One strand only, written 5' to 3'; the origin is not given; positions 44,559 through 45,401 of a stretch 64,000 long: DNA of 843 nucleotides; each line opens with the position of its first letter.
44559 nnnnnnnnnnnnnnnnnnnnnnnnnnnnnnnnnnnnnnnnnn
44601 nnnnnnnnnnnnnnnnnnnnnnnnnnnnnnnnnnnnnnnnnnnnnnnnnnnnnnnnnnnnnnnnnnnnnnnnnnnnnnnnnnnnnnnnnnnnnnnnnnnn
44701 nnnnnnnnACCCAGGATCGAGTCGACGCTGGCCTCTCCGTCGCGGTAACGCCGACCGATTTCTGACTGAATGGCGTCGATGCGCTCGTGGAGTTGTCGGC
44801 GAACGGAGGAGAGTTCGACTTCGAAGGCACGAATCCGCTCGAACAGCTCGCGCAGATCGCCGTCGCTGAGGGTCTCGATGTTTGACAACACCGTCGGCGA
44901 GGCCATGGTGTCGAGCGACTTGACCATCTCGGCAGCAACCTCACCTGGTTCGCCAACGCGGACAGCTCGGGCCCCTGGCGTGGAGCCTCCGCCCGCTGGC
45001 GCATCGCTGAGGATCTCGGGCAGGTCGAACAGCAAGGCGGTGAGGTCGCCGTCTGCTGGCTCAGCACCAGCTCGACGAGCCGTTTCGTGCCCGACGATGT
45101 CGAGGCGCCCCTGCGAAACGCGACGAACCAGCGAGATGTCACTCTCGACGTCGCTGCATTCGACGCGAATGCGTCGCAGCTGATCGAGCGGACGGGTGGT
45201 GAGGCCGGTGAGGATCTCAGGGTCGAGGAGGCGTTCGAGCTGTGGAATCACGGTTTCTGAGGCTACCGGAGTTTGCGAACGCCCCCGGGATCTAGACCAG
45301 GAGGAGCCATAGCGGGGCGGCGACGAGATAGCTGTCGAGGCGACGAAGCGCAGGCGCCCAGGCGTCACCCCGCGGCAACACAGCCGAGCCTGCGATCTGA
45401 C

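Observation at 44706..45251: RsiG-like protein with two c-di-GMP-binding-type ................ motifs, in an operon with an XRE regulator and mshA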

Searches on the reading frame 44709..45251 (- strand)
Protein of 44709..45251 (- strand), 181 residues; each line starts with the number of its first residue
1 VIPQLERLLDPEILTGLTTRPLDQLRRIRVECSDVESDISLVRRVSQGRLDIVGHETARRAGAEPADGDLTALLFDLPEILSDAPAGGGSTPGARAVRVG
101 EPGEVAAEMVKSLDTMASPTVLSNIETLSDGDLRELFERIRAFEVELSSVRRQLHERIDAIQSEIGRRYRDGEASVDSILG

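Call 4: search_protein_families(library=pfam, proteins=[window:44709-45251:-], max_evalue=0.01)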
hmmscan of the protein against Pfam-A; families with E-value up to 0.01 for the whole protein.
window:44709-45251:- (181 aa): 2 families
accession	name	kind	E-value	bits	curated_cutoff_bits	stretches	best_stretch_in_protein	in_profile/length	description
PF22802.1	RsiG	-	1.3e-24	86.1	27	2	15-66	5-56/65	RsiG-like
PF24270.1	HTH_Cmi2_C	-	0.00086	20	27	0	131-170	27-69/125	Cmi2, C-terminal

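Call 5: search_protein_families(library=ncbifam, proteins=[window:44709-45251:-], max_evalue=0.01)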
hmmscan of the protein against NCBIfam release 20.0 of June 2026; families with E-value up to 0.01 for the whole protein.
window:44709-45251:- (181 aa): 0 families

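Call 6: search_solved_structures(query=window:44709-45251:-, max_evalue=1, show_alignments=3)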
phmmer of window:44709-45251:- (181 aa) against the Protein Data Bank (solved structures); distinct sequences matched with E-value up to 1: 8.
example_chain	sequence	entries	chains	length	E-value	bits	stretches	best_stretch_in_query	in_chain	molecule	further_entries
6pfj_T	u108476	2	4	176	1.1e-16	64.5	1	20-180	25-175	AmfC protein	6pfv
7lq2_B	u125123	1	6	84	0.00025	24.4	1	17-74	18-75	RR RsiG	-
7lq3_B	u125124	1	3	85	0.00025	24.3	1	17-74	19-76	RsiG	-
7lq4_D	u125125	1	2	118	0.00039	23.7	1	17-76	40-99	RsiG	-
2z0v_A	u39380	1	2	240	0.026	17.8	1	86-144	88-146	SH3-containing GRB2-like protein 3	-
2hsd_A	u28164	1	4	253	0.41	13.9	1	86-118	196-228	3-ALPHA, 20 BETA-HYDROXYSTEROID DEHYDROGENASE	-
5td8_C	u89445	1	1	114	0.76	13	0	17-64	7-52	Kinetochore protein SPC24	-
3kb1_A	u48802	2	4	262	0.78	13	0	66-128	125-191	Nucleotide-binding protein | Iron-sulfur cluster carrier protein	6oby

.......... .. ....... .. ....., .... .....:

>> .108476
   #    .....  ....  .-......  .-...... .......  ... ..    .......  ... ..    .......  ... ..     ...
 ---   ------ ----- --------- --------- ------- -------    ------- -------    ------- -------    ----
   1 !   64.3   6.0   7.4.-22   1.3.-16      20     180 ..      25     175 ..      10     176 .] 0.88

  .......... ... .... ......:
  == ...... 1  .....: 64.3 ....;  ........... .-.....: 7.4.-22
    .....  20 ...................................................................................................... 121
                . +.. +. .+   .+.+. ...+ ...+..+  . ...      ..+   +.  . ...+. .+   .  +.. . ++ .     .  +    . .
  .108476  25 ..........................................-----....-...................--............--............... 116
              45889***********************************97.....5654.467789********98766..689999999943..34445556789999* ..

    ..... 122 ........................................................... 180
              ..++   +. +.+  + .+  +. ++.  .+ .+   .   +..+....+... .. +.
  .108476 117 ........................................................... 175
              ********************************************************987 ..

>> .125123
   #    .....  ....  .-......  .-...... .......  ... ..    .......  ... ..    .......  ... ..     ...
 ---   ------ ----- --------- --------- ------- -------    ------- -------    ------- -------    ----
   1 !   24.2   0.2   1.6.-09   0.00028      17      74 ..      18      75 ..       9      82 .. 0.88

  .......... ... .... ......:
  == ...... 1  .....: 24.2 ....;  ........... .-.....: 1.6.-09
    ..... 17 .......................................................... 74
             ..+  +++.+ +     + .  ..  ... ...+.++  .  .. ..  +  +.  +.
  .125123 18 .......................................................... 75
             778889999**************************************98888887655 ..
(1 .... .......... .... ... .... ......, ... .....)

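Call 17: find_homologous_proteins(query=window:44709-45251:-, max_evalue=0.001)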
Query window:44709-45251:- (181 aa): 217 proteins with E <= 0.001 among 1012 candidates; the best 120 are listed.
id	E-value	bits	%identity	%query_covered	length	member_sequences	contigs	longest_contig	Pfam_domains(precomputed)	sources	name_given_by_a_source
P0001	4.5e-107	373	100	100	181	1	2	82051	PF22802.2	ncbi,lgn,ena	-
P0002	2.4e-85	303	81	100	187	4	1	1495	PF22802.2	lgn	-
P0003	2.5e-85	303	80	99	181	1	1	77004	PF22802.2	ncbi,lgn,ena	-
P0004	3.6e-82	292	79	99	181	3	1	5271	PF22802.2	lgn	-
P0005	4.9e-80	285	75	100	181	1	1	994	PF22802.2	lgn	-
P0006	1.4e-79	284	77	99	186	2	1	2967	PF22802.2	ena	-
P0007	2.5e-77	277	73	100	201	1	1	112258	PF22802.2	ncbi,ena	-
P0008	1.5e-74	268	70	100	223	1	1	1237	PF22802.2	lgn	-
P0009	3.6e-74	266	70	100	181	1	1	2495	PF22802.2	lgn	-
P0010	2.6e-63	231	65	99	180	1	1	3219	PF22802.2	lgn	-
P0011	2.9e-62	228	64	97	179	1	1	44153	PF22802.2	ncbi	-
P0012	6.8e-62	226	64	99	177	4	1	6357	PF24270.2,PF22802.2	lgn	-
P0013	8.7e-62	226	59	99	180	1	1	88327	PF22802.2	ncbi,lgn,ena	-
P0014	2.6e-61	224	61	99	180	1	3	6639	PF22802.2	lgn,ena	-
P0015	3.1e-61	224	60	99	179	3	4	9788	PF22802.2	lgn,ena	-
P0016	4.2e-61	224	61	99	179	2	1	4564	PF22802.2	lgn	-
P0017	4.7e-61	224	62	99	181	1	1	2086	PF22802.2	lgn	-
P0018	4.9e-61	224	63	99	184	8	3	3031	PF22802.2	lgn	-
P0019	5.7e-61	223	64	99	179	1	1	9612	PF22802.2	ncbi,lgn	-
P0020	9.5e-61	223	64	99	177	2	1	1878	PF24270.2,PF22802.2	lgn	-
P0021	1.7e-60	222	59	99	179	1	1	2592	PF22802.2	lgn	-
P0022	3.8e-60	221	64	100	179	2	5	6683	PF22802.2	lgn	-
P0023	7.5e-60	220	63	99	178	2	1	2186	PF22802.2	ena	-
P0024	8.3e-60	220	59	100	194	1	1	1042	PF22802.2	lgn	-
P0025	1.1e-59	219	63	99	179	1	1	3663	PF22802.2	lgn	-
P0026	1.6e-59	219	64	99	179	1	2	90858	PF22802.2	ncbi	-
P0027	3.1e-59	218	63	97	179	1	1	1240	PF22802.2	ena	-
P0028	3.6e-59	217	60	99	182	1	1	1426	PF22802.2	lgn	-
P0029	3.7e-59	217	61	97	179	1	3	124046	PF22802.2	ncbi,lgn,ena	-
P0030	4.1e-59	217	59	99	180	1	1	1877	PF22802.2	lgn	-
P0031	6.9e-59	217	61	97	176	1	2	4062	PF22802.2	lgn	-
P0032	8.0e-59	216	62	97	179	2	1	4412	PF22802.2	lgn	-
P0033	1.8e-58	215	61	99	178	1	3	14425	PF22802.2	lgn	-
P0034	7.6e-58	213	58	99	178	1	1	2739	PF22802.2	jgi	-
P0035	3.3e-57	211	61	99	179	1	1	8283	PF22802.2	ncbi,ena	-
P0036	6.1e-57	210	56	99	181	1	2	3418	PF22802.2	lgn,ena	-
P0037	1.6e-56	209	60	99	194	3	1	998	PF22802.2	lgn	-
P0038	1.7e-56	209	60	97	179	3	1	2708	PF22802.2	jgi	-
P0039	2.8e-56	208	57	99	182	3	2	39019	PF22802.2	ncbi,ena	-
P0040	2.8e-56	208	58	99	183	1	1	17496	PF22802.2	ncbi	-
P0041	9.3e-56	206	59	99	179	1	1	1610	PF22802.2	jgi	jgi:hypothetical protein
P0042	3.0e-55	205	57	99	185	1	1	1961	PF22802.2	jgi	jgi:hypothetical protein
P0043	8.0e-55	203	57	99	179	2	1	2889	PF22802.2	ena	-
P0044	1.1e-54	203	56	90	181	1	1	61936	PF22802.2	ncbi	ncbi:MAG: hypothetical protein R2706_15980 [Acidimicrobiales bacterium]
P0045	1.3e-54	203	62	99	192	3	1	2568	PF22802.2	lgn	-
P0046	1.3e-54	203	55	100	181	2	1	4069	PF22802.2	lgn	-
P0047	1.3e-54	203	56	99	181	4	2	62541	PF22802.2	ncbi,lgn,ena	-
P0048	1.5e-54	202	59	100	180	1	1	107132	PF22802.2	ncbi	-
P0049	4.0e-53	198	57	97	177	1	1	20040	PF22802.2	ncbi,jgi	-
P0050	5.1e-53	197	61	99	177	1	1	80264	PF22802.2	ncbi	-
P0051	5.6e-53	197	55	99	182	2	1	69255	PF22802.2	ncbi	ncbi:MAG: hypothetical protein R2710_09815 [Acidimicrobiales bacterium]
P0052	6.9e-53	197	58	99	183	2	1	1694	PF22802.2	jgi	jgi:hypothetical protein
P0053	2.4e-52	195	58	99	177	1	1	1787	PF22802.2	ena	-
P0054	5.0e-52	194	55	100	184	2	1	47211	PF22802.2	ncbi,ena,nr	ncbi:MAG: hypothetical protein OEV40_05990 [Acidimicrobiia bacterium]|nr:hypothetical protein [Acidi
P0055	5.4e-52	194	57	93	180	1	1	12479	PF22802.2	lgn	-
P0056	7.5e-52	194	59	100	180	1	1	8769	PF22802.2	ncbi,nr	ncbi:MAG: hypothetical protein HKN24_14900 [Acidimicrobiales bacterium]|nr:hypothetical protein [Aci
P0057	1.3e-51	193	54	97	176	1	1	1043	PF22802.2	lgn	-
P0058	1.5e-51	193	55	99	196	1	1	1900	PF22802.2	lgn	-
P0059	2.3e-51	192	57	99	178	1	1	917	PF22802.2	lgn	-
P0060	2.5e-51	192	56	98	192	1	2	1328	PF22802.2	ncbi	-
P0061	2.9e-51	192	56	99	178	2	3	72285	PF22802.2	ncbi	-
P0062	3.4e-51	192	56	98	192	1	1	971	PF22802.2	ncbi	-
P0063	3.4e-51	192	58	100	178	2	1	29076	PF22802.2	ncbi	ncbi:MAG: hypothetical protein ACN4GZ_09805 [Acidimicrobiales bacterium]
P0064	5.2e-51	191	55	98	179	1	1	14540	PF22802.2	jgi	jgi:hypothetical protein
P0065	5.4e-51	191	55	100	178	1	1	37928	PF22802.2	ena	-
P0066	7.7e-51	190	54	99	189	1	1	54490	PF22802.2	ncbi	ncbi:MAG: hypothetical protein ACRBK7_01465 [Acidimicrobiales bacterium]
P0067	1.0e-50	190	55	98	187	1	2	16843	PF22802.2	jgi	jgi:hypothetical protein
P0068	1.2e-50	190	54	99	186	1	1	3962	PF24270.2,PF22802.2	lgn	-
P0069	1.3e-50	190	55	97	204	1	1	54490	PF22802.2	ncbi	-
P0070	1.3e-50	190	55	99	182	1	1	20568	PF22802.2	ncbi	-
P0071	1.9e-50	189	54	100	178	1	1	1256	PF22802.2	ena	-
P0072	2.2e-50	189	54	99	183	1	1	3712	PF22802.2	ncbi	-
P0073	2.9e-50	188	55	99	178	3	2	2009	PF22802.2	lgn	-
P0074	3.2e-50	188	57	100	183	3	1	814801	PF22802.2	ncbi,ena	-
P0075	3.4e-50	188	53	100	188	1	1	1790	PF22802.2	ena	-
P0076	3.5e-50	188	58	98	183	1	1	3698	PF22802.2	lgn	-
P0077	3.9e-50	188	54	100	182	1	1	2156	PF22802.2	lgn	-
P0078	4.6e-50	188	57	98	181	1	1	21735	PF22802.2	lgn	-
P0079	4.9e-50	188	56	100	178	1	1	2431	PF22802.2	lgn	-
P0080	5.4e-50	188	54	98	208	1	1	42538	PF22802.2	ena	-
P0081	6.3e-50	187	55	99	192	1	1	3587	PF22802.2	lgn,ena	-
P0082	6.8e-50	187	53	100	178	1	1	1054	PF22802.2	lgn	-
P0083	8.0e-50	187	56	100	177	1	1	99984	PF22802.2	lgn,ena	-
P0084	9.9e-50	187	55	98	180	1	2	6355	PF22802.2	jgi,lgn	jgi:hypothetical protein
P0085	1.1e-49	187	55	97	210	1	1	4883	PF22802.2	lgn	-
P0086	2.2e-49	186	55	99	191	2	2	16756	PF22802.2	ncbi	ncbi:MAG: hypothetical protein AAF531_23920 [Actinomycetota bacterium]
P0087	2.2e-49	186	55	99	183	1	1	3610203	PF22802.2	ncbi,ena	-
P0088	2.4e-49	186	56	96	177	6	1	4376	PF22802.2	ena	-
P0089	2.5e-49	185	56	99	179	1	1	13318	PF22802.2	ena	-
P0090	2.6e-49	185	52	99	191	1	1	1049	PF22802.2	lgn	-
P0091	2.6e-49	185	54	99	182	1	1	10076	PF22802.2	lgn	-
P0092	2.6e-49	185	57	91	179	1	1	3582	PF22802.2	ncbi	-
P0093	4.1e-49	185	56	98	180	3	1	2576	PF22802.2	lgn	-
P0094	4.4e-49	185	57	100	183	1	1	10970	PF22802.2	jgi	jgi:hypothetical protein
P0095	5.1e-49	184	52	100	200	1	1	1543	PF22802.2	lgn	-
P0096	6.3e-49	184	52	99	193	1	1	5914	PF22802.2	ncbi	ncbi:MAG: hypothetical protein ACR2QK_11135 [Acidimicrobiales bacterium]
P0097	7.4e-49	184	54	100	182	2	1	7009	PF22802.2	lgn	-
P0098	8.3e-49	184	55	97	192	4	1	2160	PF22802.2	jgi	jgi:hypothetical protein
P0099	8.7e-49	184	49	99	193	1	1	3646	PF22802.2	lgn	-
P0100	9.3e-49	184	54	97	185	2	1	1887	PF22802.2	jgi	-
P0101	9.8e-49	184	55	90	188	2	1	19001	PF22802.2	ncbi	ncbi:MAG: hypothetical protein AAF547_09505 [Actinomycetota bacterium]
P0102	1.2e-48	183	53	99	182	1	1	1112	PF22802.2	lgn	-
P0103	1.5e-48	183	54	99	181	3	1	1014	PF22802.2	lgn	-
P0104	2.1e-48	182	56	98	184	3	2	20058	PF22802.2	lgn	-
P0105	3.9e-48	182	55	90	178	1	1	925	PF22802.2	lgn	-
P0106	6.0e-48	181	52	99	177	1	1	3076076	PF22802.2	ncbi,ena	-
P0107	6.3e-48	181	55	98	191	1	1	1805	PF22802.2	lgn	-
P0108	7.0e-48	181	52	100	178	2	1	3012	PF22802.2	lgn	-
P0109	8.6e-48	180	55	97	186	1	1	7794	PF22802.2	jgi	jgi:hypothetical protein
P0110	9.4e-48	180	55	95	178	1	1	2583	PF22802.2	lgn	-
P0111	1.4e-47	180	53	98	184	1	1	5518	PF22802.2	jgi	jgi:hypothetical protein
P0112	2.1e-47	179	53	100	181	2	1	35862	PF22802.2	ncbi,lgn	ncbi:MAG: hypothetical protein ACK5RL_00045 [Acidimicrobiales bacterium]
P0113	3.6e-47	178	53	97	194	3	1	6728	PF22802.2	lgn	-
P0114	4.6e-47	178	51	99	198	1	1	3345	PF22802.2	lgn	-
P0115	4.8e-47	178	51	100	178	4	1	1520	PF22802.2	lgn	-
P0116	5.5e-47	178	57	98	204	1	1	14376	PF22802.2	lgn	-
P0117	6.4e-47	178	51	98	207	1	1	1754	PF22802.2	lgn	-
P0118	6.7e-47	178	58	88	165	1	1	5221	PF22802.2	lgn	-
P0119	7.2e-47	177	53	100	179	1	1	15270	PF22802.2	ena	-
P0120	8.4e-47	177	52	99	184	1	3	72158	PF22802.2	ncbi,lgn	ncbi:MAG: hypothetical protein AAF962_19070 [Actinomycetota bacterium]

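Call 23: find_encoding_contigs(protein=P0001, flank=10000, max_places=4)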
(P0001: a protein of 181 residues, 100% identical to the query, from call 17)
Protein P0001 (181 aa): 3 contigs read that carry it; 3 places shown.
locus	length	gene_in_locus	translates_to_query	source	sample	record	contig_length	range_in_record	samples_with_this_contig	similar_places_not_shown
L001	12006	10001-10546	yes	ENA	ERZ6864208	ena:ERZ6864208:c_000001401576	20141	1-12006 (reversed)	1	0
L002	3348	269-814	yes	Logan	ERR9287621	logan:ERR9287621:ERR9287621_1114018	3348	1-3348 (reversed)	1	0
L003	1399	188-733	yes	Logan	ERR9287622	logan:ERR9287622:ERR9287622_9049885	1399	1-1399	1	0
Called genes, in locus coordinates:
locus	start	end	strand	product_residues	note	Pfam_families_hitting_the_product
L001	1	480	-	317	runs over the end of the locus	PF01068:DNA_ligase_A_M, PF04679:DNA_ligase_A_C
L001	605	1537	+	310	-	PF03405:FA_desaturase_2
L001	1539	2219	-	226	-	PF02525:Flavodoxin_2, PF03358:FMN_red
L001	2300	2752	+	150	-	-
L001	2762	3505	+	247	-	PF12146:Hydrolase_4 (faint), PF12695:Abhydrolase_5 (weak)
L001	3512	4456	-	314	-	PF05096:Glu_cyclase_2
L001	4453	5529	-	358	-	PF05096:Glu_cyclase_2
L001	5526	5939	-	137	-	-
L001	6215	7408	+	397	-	-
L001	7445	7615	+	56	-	-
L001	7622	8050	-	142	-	PF01863:YgjP-like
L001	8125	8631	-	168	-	PF00300:His_Phos_1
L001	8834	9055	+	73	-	PF02597:ThiS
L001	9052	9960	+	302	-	-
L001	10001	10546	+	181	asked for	PF22802:RsiG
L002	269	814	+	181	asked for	PF22802:RsiG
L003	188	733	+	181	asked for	PF22802:RsiG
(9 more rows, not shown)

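Call 24: find_encoding_contigs(protein=P0087, flank=10000, max_places=3)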
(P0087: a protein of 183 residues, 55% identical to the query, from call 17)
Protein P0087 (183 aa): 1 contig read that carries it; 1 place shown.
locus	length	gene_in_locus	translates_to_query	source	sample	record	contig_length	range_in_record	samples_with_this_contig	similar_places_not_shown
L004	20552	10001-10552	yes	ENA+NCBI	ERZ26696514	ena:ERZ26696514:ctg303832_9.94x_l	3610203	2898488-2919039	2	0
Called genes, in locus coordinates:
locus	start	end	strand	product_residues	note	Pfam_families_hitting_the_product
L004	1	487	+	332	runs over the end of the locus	PF03446:NAD_binding_2, PF03807:F420_oxidored (weak), PF14833:NAD_binding_11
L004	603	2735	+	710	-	-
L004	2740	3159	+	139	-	-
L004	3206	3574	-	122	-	PF00903:Glyoxalase, PF18029:Glyoxalase_6 (weak)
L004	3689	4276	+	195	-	PF04229:GrpB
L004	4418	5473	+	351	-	-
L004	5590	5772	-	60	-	-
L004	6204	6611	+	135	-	-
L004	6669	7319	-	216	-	PF01863:YgjP-like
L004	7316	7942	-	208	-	PF00300:His_Phos_1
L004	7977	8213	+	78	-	PF02597:ThiS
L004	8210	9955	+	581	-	-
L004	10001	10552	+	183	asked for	PF22802:RsiG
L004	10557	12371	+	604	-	PF01381:HTH_3, PF13560:HTH_31, PF13439:Glyco_transf_4, PF13579:Glyco_trans_4_4, PF20706:GT4-conflict, PF00534:Glycos_transf_1, PF13692:Glyco_trans_1_4, PF13524:Glyco_trans_1_2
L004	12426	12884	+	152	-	PF10722:YbjN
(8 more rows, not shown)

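Call 25: find_related_loci(query=window:44709-45251:-, collection=genome_contigs, flank=7000)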
Query window:44709-45251:- (181 aa) in genome_contigs; peptide patterns used: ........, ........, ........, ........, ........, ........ (x = any residue, [..] = any of these).
600 stretches matched a pattern (row limit reached: there are more); 12 encode a relative of the query (tblastn E <= 1e-3); 12 distinct loci.
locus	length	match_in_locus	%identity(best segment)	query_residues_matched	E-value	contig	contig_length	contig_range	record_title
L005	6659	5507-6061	77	1-180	1e-86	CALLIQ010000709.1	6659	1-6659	MAG: uncultured Acidimicrobiales bacterium isolate B4_Bin_METABAT__56_1 genome assembly, contig: c_000001671747, whole g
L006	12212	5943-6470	64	1-180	7e-68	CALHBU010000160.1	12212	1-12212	MAG: uncultured Acidimicrobiales bacterium isolate R2_Bin_MAXBIN__081_sub_1 genome assembly, contig: c_000002689477, who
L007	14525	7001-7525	64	5-180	8e-69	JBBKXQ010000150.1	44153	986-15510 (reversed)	MAG: Acidimicrobiales bacterium isolate metabat_bins.134 k119_241666, whole genome shotgun sequence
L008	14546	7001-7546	73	1-181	8e-84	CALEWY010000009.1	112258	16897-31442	MAG: uncultured Acidimicrobiales bacterium isolate R2_Bin_Bin_115_sub_1 genome assembly, contig: c_000002510682, whole g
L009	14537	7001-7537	62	1-180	2e-65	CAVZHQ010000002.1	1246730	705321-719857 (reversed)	MAG: uncultured Acidimicrobiales bacterium isolate MFD04651.bin.1.148 genome assembly, contig: contig_1710, whole genome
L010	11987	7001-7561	61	1-180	2e-64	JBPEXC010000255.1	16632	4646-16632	MAG: Acidimicrobiales bacterium isolate MAG14 MAG14_MAG14_255, whole genome shotgun sequence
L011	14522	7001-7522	59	1-180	2e-57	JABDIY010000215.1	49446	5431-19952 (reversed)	MAG: Acidimicrobiales bacterium isolate SS_bin_9 k127_221055, whole genome shotgun sequence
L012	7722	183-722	56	5-181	1e-57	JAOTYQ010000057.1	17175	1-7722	MAG: Acidimicrobiia bacterium isolate 21_Jan_SF_Bin50 21_Jan_SF_Bin50_scaffold_2145_c1, whole genome shotgun sequence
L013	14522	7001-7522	56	4-180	2e-55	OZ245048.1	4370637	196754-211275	MAG: Acidimicrobiales bacterium isolate fd8095d6-3f49-4c9a-911c-9a204c92b890 genome assembly, chromosome: 1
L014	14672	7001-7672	55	1-180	2e-53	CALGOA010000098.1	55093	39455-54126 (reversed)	MAG: uncultured Acidimicrobiales bacterium isolate L4_Bin_METABAT__70_1 genome assembly, contig: c_000000035495, whole g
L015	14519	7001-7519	51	5-180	2e-49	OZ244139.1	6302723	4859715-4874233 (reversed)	MAG: Acidimicrobiales bacterium isolate 8a1916bf-604c-4c53-8aba-34c6369dc135 genome assembly, chromosome: 1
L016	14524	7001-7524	59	1-180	6e-44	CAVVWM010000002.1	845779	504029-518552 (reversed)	MAG: uncultured Acidimicrobiales bacterium isolate MFD03551.bin.2.2 genome assembly, contig: contig_10938, whole genome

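Call 39: predict_structure(alignment_id=A1)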
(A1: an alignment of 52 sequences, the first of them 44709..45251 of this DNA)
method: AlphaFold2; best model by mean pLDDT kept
length: 181 residues; sequences in the alignment: 52
mean_pLDDT: 83.1   pTM: 0.74
mean pLDDT of the five models: 83.1, 82.9, 82.1, 81.0, 80.9
residues with pLDDT >= 90: 118; 70-90: 18; 50-70: 21; < 50: 24
segments of 3 or more residues with pLDDT < 50: 67-69, 73-90
pLDDT, mean of each block of 10 residues (from residue 1): 88 90 94 95 96 93 65 48 43 54 93 96 97 97 96 96 93 64 41
secondary structure, 60 per line:
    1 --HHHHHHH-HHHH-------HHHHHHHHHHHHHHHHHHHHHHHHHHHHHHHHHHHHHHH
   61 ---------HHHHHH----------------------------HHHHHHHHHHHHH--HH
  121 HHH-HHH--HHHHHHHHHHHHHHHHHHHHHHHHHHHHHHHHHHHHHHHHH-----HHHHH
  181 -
elements in order: H3-9 H11-14 H22-60 H70-75 H104-116 H119-123 H130-170 H176-180
